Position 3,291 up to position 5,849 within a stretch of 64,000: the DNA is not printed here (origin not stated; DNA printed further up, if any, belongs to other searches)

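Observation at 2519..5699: Membrane-anchored tandem-AAA+ ATPase coupled to a membrane NERD-domain protein: candidate undescribed defence-type module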

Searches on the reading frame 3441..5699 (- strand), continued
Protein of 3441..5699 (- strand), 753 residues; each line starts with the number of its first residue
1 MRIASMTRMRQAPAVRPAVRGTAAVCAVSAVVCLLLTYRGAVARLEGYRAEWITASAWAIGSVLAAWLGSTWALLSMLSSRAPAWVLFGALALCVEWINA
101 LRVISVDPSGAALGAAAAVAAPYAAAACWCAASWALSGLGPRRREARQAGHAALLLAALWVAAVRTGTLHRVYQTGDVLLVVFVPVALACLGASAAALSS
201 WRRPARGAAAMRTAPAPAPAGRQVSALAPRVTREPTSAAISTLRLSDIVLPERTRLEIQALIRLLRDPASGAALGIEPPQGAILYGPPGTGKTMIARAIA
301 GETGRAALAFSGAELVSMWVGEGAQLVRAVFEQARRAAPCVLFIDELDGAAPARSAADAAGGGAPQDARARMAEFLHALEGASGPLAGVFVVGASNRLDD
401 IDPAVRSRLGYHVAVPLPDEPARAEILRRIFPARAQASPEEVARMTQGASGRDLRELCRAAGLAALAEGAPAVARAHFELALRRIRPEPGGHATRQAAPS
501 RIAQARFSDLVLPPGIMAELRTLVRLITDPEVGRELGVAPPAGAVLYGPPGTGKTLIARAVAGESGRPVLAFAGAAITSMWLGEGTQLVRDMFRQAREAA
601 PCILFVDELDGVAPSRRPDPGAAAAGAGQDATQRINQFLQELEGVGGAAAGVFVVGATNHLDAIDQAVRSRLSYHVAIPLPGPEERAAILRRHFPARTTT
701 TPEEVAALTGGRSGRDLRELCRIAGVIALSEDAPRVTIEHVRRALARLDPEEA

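Call 27: find_homologous_proteins(query=L001:17481-20198:+, max_evalue=0.00001)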
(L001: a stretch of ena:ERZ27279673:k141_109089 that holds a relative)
Query L001:17481-20198:+ (906 aa): 21 proteins with E <= 0.00001 among 8000 candidates.
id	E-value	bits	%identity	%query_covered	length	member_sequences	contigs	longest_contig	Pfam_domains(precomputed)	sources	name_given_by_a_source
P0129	0.0e+0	2007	100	100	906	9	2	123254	PF19044.7,PF12846.14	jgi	-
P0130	0.0e+0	1498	75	100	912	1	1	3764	PF19044.7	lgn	-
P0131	0.0e+0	1306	66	100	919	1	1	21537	PF19044.7,PF12846.14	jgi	jgi:conjugal transfer ATP-binding protein TraC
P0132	0.0e+0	1171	60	99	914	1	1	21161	PF19044.7,PF11130.15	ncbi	-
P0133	0.0e+0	1147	59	99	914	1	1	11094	PF19044.7,PF11130.15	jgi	-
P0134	0.0e+0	1133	59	99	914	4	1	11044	PF19044.7,PF11130.15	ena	-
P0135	0.0e+0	1106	57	99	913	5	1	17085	PF19044.7,PF11130.15,PF12846.14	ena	-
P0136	0.0e+0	1059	55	98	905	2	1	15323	PF19044.7,PF11130.15,PF12846.14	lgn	-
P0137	0.0e+0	1044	55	99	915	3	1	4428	PF19044.7,PF11130.15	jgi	jgi:hypothetical protein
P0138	0.0e+0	1039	55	100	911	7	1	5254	PF19044.7,PF01935.24,PF11130.15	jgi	jgi:conjugal transfer ATP-binding protein TraC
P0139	0.0e+0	1035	54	99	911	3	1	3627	PF19044.7,PF11130.15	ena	-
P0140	0.0e+0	1033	55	99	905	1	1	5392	PF19044.7,PF01935.24,PF11130.15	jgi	jgi:conjugal transfer ATP-binding protein TraC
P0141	0.0e+0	1033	55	100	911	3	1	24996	PF19044.7,PF11130.15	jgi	jgi:conjugal transfer ATP-binding protein TraC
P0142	0.0e+0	1028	54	99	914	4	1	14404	PF19044.7,PF11130.15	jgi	-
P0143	0.0e+0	1027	54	99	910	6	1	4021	PF19044.7,PF11130.15,PF12846.14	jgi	jgi:conjugal transfer ATP-binding protein TraC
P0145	0.0e+0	1017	53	100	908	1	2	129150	PF19044.7,PF12846.14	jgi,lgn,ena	-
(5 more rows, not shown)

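Call 28: find_encoding_contigs(protein=P0129, flank=10000, max_places=2)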
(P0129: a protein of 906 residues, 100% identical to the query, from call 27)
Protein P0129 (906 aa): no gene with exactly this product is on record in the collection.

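Call 29: find_encoding_contigs(protein=P0145, flank=10000, max_places=1)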
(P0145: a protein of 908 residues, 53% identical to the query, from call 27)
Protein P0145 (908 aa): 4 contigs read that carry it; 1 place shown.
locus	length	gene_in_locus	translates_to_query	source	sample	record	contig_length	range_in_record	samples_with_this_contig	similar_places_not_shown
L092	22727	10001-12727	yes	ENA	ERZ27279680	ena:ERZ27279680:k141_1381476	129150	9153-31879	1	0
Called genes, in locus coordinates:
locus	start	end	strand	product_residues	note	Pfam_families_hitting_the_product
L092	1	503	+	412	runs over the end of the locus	-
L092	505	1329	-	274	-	PF07719:TPR_2 (faint), PF14559:TPR_19 (weak), PF01464:SLT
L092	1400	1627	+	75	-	-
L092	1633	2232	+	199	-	-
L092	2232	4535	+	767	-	PF05496:RuvB_N (faint), PF13191:AAA_16 (faint), PF00004:AAA, PF01078:Mg_chelatase (faint), PF07724:AAA_2 (faint), PF17862:AAA_lid_3 (weak), PF00004:AAA, PF17862:AAA_lid_3, +7 more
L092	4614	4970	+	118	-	-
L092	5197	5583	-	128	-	-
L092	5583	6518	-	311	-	PF08378:NERD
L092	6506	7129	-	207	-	-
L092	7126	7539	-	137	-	-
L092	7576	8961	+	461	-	-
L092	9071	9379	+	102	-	-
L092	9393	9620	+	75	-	-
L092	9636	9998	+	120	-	-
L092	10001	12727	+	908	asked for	PF12846:AAA_10 (faint), PF19044:P-loop_TraG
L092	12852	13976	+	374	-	-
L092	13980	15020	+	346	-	-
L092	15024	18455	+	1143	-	PF02534:T4SS-DNA_transf, PF10412:TrwB_AAD_bind, PF12696:TraG-D_C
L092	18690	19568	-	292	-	PF25231:DUF7847 (weak)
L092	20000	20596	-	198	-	-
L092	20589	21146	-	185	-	-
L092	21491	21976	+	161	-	PF05163:DinB, PF12867:DinB_2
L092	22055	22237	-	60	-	-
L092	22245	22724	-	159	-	PF00583:Acetyltransf_1, PF13673:Acetyltransf_10, PF13508:Acetyltransf_7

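Call 30: find_encoding_contigs(protein=P0131, flank=10000, max_places=1)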
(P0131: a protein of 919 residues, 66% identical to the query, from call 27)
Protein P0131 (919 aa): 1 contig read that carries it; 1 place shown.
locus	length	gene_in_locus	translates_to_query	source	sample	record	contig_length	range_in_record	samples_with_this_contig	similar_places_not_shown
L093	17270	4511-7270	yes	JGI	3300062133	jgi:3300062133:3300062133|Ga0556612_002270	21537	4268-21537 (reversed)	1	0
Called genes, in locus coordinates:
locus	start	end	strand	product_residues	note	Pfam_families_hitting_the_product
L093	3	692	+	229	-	?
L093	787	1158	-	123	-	-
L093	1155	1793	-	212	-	-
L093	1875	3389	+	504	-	-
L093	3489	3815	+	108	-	-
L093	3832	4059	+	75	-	-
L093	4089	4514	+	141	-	-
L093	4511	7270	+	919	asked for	PF12846:AAA_10 (faint), PF19044:P-loop_TraG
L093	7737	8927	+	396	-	-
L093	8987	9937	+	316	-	PF04610:TrbL (weak)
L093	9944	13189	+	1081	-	PF02534:T4SS-DNA_transf, PF10412:TrwB_AAD_bind, PF12696:TraG-D_C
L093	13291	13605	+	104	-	-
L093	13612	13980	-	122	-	-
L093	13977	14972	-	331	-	PF17989:ALP_N, PF21522:MreB-like_C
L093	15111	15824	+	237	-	-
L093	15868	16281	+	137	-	PF00436:SSB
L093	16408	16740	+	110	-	PF18902:DUF5658 (weak)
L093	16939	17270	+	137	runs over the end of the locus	PF00075:RNase_H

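Call 33: search_dna_similar(query=window:3441-5699:-, collection=plasmids, mode=protein, max_rows=25)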
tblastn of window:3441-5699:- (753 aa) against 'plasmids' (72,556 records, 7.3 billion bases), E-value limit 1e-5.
Records with a match: 1339; places in all: 1512; records where one place covers at least 80% of the query: 0.
Best place of each record, by identity: <60% 1339.
By first word of the organism name: Klebsiella 236; Pseudomonas 115; Rhizobium 104; Agrobacterium 62; Burkholderia 38; Bradyrhizobium 37; Serratia 33; Nostoc 32; Streptomyces 32; Escherichia 27; and 222 more.
By predicted mobility (MOB-suite, as given by PLSDB): non-mobilizable 686; conjugative 556; mobilizable 97.
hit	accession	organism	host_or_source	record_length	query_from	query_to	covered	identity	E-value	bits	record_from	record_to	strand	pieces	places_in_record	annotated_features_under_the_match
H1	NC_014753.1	Oceanithermus profundus DSM 14977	deep sea hot vent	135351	233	724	61%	40.0%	2e-28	254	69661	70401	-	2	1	ATP-binding protein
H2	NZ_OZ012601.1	Shinella sp. WSD5-1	-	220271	243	748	64%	37.4%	1e-26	248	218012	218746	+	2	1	ftsH: ATP-dependent zinc metalloprotease FtsH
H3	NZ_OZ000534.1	Shinella sp. WSC3-e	-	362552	243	748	64%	37.4%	1e-26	248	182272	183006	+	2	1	ftsH: ATP-dependent zinc metalloprotease FtsH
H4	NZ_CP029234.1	Sinorhizobium fredii CCBAU 45436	Glycine max,cell culture,plant root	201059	245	748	60%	38.6%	4e-30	257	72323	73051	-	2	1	ftsH: ATP-dependent zinc metalloprotease FtsH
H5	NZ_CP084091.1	Halomicrobium urmianum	cell culture,salt lake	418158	258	750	65%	35.0%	5e-55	213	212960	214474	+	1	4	CDC48 family AAA ATPase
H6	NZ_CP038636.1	Cupriavidus oxalaticus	whole organism,sewage sludge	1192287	245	748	67%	34.1%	5e-24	224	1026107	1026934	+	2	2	none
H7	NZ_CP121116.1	Roseinatronobacter sp. S2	cell culture,Alkaline Spring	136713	245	744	61%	37.0%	5e-26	242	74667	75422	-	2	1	ftsH: ATP-dependent zinc metalloprotease FtsH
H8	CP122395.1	Geminicoccaceae bacterium SCSIO 64248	Montipora informis (coral)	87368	246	751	67%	33.9%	3e-48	192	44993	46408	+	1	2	AAA family ATPase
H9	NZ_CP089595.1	Halobacterium zhouii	cell culture,sediment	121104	258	750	65%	34.7%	2e-55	338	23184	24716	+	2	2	CDC48 family AAA ATPase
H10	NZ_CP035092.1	Paracoccus denitrificans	Homo sapiens,cell culture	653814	245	748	60%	37.8%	1e-27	251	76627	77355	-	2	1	ftsH: ATP-dependent zinc metalloprotease FtsH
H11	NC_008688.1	Paracoccus denitrificans PD1222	-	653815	245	748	60%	37.8%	1e-27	251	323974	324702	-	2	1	ftsH: ATP-dependent zinc metalloprotease FtsH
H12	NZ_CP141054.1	Paracoccus denitrificans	-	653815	245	748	60%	37.8%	1e-27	251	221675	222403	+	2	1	ftsH: ATP-dependent zinc metalloprotease FtsH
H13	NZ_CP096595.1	Paracoccus denitrificans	mixed culture,activated sludge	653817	245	748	60%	37.8%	1e-27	251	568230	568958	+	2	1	ftsH: ATP-dependent zinc metalloprotease FtsH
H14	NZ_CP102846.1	Microvirga terrae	soil,soil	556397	234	750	69%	33.0%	1e-47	190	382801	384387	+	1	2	CDC48 family AAA ATPase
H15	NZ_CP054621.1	Azospirillum oryzae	cell culture,soil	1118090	242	748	65%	34.9%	7e-24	219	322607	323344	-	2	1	record has no annotation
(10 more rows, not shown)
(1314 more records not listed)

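Call 34: search_dna_similar(query=L001:17481-20198:+, collection=plasmids, mode=protein, max_rows=20)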
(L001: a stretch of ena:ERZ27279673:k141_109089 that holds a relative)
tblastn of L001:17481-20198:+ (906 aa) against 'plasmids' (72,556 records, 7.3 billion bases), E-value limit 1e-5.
Records with a match: 3442; places in all: 3479; records where one place covers at least 80% of the query: 0.
Best place of each record, by identity: <60% 3442.
By first word of the organism name: Klebsiella 829; Escherichia 667; Salmonella 351; Acinetobacter 256; Pseudomonas 176; Citrobacter 137; Vibrio 124; Providencia 102; Burkholderia 92; Enterobacter 71; and 138 more.
By predicted mobility (MOB-suite, as given by PLSDB): conjugative 2893; non-mobilizable 340; mobilizable 209.
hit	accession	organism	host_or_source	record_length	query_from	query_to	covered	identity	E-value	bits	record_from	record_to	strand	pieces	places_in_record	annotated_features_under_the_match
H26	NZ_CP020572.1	Thermus aquaticus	-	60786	239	893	72%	32.0%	2e-61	236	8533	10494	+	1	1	DUF87 domain-containing protein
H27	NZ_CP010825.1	Thermus aquaticus Y51MC23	-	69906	239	893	72%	31.8%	7e-61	234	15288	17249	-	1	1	DUF87 domain-containing protein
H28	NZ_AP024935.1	Thermus thermophilus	-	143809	241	893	72%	31.6%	3e-56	219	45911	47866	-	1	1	TraC family protein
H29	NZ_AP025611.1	Thermus thermophilus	-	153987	241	893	72%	31.1%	6e-56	219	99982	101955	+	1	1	TraC family protein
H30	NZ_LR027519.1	Thermus thermophilus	-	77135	241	893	72%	31.1%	6e-55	215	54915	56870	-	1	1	TraC family protein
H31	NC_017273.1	Thermus thermophilus SG0.5JP17-16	-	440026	230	893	73%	30.5%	9e-53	209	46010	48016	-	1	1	TraC family protein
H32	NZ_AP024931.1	Thermus thermophilus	-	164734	241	893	72%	30.7%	1e-54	214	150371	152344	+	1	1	TraC family protein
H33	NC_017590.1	Thermus thermophilus JL-18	-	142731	241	893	72%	30.6%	6e-55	215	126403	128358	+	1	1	TraC family protein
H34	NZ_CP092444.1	Thermus sp. NEB1569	pure culture,soil from geothermal area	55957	239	893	72%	30.3%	3e-55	216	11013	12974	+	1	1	DUF87 domain-containing protein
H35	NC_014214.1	Allomeiothermus silvanus DSM 9946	hot spring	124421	195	866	74%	26.0%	8e-34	149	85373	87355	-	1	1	DUF87 domain-containing protein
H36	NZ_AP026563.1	Deinococcus aetherius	-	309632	188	883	77%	24.7%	3e-22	111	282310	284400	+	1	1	TraC family protein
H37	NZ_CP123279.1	Myxococcus sp. MxC21-1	bacteria,soil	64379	198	900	78%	24.1%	5e-33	146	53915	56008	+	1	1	TraC family protein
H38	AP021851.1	Deinococcus grandis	-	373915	264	900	70%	25.3%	3e-25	120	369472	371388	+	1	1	hypothetical protein (x2)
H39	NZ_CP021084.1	Deinococcus ficus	Ficus religiosa L.,cell ...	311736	217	893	75%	23.8%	3e-36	156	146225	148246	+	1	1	hypothetical protein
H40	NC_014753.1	Oceanithermus profundus DSM 14977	deep sea hot vent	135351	372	883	57%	28.0%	7e-30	136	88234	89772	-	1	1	hypothetical protein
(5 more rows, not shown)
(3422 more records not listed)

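Call 36: get_annotated_region(hit=H26, flank=15000)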
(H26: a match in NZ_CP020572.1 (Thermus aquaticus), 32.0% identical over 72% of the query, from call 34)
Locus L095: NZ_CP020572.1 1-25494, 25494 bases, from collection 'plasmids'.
description: Thermus aquaticus strain YT-1 plasmid p61, complete sequence
organism: Thermus aquaticus (NCBI taxid 271)
taxonomy: Bacteria; Deinococcota; Deinococci; Thermales; Thermaceae; Thermus; Thermus aquaticus
host: -; source: -; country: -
typing (MOB-suite, as given by PLSDB): non-mobilizable; replicon rep_cluster_1113; mating-pair formation MPF_T
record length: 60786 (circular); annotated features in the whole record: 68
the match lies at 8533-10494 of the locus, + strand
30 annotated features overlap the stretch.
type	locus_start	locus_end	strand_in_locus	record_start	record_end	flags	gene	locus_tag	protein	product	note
CDS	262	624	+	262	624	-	-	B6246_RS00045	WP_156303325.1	hypothetical protein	-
CDS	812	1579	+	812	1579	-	-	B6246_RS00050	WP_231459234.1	hypothetical protein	-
CDS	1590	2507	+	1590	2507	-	-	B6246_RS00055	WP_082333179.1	hypothetical protein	-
CDS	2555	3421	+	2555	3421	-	-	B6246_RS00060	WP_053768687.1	hypothetical protein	-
CDS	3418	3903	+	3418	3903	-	-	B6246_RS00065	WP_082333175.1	hypothetical protein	-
CDS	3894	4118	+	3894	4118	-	-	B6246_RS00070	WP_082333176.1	hypothetical protein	-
CDS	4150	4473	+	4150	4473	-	-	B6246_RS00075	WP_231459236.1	hypothetical protein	-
CDS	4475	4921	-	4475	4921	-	-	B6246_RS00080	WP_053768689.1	hypothetical protein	-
CDS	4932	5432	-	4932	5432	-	-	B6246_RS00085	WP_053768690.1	hypothetical protein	-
CDS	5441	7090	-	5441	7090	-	-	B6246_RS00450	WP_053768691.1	hypothetical protein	-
CDS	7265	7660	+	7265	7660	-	-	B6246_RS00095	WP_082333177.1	TrbC/VirB2 family protein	-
CDS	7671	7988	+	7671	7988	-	-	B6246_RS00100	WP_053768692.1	hypothetical protein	-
CDS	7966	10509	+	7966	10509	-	-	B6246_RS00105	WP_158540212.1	DUF87 domain-containing protein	-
CDS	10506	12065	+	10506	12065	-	-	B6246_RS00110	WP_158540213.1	hypothetical protein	-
CDS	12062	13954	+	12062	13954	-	-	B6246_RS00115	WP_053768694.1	hypothetical protein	-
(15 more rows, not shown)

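Call 47: search_protein_families(library=pfam, proteins=[L006:14275-14898:-, L089:4233-4922:-, L088:6205-6810:-, L005:8305-8928:-, L093:1155-1793:-], max_evalue=1)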
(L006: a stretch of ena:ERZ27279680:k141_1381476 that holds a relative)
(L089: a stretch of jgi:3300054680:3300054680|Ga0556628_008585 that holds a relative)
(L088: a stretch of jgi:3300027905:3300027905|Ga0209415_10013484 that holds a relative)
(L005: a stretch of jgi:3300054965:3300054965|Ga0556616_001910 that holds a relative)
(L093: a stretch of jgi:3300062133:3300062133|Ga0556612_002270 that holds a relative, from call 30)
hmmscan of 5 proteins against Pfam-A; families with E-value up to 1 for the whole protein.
L006:14275-14898:- (207 aa): 2 families
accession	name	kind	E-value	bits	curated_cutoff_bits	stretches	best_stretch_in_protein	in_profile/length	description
PF13814.12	Replic_Relax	-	0.014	15.9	25.3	1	65-168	76-178/191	Replication-relaxation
PF09905.14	VF530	-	0.16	12.6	27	1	2-53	9-57/63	DNA-binding protein VF530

L089:4233-4922:- (229 aa): 3 families
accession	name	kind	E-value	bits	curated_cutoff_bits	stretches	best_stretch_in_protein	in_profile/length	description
PF13814.12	Replic_Relax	-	0.05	14.1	25.3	1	38-189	10-177/191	Replication-relaxation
PF13565.12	HTH_32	-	0.11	13.5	33.7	1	14-49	22-58/73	Homeodomain-like domain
PF23458.2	DUF7130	-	0.13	12.6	35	1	77-119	14-56/89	Domain of unknown function (DUF7130)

L088:6205-6810:- (201 aa): 4 families
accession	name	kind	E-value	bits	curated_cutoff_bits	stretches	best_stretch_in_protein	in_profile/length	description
PF13814.12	Replic_Relax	-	0.015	15.8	25.3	1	62-161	79-177/191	Replication-relaxation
PF15478.11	LKAAEAR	-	0.042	14.5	27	1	56-80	78-102/137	Family of unknown function with LKAAEAR motif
PF14688.11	DUF4461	-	0.044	14.1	24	1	57-101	12-58/308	Domain of unknown function (DUF4461)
PF12961.13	DUF3850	-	0.093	13.4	22.9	1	111-152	13-56/77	Domain of unknown function (DUF3850)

L005:8305-8928:- (207 aa): 1 family
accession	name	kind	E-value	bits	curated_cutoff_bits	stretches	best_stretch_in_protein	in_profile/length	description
PF13814.12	Replic_Relax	-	0.0095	16.5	25.3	1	69-167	80-177/191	Replication-relaxation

L093:1155-1793:- (212 aa): 0 families
